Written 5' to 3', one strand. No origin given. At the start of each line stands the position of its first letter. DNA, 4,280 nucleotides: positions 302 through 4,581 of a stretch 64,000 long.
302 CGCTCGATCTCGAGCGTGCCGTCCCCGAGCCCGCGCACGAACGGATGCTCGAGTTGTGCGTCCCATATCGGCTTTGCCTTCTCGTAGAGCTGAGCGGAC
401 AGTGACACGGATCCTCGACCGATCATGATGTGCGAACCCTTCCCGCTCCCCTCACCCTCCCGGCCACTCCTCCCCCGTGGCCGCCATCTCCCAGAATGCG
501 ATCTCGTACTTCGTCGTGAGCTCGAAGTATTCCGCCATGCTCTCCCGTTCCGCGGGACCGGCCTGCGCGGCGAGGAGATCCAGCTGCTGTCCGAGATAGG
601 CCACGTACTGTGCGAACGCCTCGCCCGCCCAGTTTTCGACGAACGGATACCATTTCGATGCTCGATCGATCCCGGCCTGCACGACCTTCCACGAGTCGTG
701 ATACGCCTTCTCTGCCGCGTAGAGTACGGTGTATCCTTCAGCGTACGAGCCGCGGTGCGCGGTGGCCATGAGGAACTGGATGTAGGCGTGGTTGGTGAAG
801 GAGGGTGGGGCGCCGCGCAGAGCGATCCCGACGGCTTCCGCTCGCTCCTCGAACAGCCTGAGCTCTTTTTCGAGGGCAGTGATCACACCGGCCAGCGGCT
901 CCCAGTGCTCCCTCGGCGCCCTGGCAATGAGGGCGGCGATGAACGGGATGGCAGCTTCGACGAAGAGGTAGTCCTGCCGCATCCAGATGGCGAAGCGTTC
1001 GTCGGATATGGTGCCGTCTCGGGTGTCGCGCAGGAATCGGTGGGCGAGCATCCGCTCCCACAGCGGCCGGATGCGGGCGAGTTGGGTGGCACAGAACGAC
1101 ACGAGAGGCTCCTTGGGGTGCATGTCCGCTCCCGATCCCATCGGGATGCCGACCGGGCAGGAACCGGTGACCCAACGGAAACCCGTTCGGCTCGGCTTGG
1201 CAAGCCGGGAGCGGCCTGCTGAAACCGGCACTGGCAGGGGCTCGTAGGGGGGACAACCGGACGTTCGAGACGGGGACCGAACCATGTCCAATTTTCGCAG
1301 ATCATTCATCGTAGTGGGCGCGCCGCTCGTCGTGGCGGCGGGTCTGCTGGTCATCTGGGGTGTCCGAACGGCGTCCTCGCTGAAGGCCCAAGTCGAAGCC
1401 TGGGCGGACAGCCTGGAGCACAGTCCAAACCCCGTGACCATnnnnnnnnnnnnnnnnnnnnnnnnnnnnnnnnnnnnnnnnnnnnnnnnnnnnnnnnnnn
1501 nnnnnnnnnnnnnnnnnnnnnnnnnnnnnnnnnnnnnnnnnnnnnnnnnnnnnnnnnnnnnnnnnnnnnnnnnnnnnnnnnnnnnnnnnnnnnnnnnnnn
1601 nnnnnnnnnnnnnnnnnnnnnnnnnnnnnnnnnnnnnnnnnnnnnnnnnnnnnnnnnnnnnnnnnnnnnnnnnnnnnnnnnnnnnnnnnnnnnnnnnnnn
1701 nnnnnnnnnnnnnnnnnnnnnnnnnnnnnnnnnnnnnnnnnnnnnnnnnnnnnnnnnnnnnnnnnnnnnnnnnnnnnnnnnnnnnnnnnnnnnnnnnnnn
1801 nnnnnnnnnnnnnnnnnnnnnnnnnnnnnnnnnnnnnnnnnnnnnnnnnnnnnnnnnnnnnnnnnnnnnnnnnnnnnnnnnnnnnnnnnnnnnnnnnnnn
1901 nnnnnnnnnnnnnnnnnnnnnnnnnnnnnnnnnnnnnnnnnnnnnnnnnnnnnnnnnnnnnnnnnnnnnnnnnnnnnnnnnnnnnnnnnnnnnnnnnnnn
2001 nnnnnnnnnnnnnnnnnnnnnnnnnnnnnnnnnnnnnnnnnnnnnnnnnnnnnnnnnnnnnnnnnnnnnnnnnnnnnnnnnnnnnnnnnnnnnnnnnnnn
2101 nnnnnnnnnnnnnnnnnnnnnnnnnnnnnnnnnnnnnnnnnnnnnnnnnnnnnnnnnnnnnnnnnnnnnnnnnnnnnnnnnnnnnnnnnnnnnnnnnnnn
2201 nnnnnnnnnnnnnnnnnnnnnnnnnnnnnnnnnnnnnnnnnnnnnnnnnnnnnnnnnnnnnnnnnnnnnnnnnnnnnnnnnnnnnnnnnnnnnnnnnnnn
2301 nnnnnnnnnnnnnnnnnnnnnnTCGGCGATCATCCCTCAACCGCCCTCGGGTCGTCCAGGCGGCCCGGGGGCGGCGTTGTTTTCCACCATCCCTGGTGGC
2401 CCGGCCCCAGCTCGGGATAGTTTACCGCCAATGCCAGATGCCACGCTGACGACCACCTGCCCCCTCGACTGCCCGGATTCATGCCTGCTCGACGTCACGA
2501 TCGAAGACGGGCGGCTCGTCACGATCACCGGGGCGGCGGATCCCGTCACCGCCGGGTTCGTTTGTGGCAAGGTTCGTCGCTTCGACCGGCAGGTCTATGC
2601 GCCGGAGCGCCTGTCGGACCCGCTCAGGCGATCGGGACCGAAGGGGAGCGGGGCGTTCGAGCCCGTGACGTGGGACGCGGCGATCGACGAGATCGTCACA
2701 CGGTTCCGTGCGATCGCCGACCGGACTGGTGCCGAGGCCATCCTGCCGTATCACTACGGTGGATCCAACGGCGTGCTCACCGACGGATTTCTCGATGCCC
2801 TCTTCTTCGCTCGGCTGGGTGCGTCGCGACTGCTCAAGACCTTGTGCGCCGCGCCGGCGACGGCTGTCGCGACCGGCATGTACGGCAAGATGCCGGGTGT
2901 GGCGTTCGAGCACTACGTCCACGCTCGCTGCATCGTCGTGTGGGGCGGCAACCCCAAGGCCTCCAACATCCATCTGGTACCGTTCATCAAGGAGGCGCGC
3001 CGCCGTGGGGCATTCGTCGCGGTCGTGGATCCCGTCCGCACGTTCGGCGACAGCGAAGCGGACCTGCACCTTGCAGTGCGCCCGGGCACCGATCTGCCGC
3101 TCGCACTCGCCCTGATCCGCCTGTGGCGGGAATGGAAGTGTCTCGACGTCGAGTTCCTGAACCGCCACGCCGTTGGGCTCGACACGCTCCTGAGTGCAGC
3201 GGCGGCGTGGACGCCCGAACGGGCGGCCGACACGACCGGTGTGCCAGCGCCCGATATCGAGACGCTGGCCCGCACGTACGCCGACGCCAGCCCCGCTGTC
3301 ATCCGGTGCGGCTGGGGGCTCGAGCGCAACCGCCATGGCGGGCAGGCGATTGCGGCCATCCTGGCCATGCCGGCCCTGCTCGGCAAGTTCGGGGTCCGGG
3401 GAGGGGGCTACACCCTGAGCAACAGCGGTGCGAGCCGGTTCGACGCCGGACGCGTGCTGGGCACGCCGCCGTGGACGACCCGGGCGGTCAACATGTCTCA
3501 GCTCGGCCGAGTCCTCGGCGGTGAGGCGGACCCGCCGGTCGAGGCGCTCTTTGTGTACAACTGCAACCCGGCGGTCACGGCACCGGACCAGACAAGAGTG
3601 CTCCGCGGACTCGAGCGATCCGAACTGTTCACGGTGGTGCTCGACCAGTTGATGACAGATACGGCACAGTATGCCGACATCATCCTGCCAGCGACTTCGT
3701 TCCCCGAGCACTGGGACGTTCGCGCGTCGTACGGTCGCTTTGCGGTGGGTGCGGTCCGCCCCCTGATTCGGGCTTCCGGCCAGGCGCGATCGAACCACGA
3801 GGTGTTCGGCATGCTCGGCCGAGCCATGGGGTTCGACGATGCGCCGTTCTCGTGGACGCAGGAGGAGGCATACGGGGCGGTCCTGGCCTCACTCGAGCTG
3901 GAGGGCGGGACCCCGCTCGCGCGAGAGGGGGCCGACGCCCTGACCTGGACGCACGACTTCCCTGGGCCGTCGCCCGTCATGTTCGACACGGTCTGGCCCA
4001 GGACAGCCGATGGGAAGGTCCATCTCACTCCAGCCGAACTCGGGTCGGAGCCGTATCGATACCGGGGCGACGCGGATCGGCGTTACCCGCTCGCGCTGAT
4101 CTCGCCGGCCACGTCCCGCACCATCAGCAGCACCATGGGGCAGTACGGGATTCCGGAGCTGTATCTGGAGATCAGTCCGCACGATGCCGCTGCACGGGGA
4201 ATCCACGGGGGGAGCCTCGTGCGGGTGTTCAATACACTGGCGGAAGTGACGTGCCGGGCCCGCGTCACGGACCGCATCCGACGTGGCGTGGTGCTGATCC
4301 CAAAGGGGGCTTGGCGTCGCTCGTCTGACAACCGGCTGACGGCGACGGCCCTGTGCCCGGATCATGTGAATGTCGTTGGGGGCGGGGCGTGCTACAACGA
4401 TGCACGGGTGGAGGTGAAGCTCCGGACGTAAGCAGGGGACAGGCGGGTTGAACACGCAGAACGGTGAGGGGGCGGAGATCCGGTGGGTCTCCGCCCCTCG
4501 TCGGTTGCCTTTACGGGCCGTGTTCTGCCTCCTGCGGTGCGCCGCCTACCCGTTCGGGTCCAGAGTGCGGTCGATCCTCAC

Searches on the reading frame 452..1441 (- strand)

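Call 30: search_protein_families(library=pfam, proteins=[window:452-1441:-], max_evalue=0.0001)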
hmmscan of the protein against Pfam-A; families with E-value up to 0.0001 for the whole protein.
window:452-1441:- (329 aa): 1 family
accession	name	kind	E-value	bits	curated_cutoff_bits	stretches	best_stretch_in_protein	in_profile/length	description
PF03070.21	TENA_THI-4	-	1e-25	91.2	22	1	122-321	2-208/210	TENA/THI-4/PQQC family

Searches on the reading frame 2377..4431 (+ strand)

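Call 30: search_protein_families(library=pfam, proteins=[window:2377-4431:+], max_evalue=0.0001)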
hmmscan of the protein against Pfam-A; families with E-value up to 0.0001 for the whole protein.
window:2377-4431:+ (684 aa): 3 families
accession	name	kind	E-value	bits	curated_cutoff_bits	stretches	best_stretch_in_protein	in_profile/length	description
PF00384.28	Molybdopterin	-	2.8e-33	115.9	24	1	78-480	1-350/353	Molybdopterin oxidoreductase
PF01568.27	Molydop_binding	-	1.2e-18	67.6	26.8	1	581-662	15-100/110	Molydopterin dinucleotide binding domain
PF04879.21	Molybdop_Fe4S4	-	4e-08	33.6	22.7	1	24-74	4-54/55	Molybdopterin oxidoreductase Fe4S4 domain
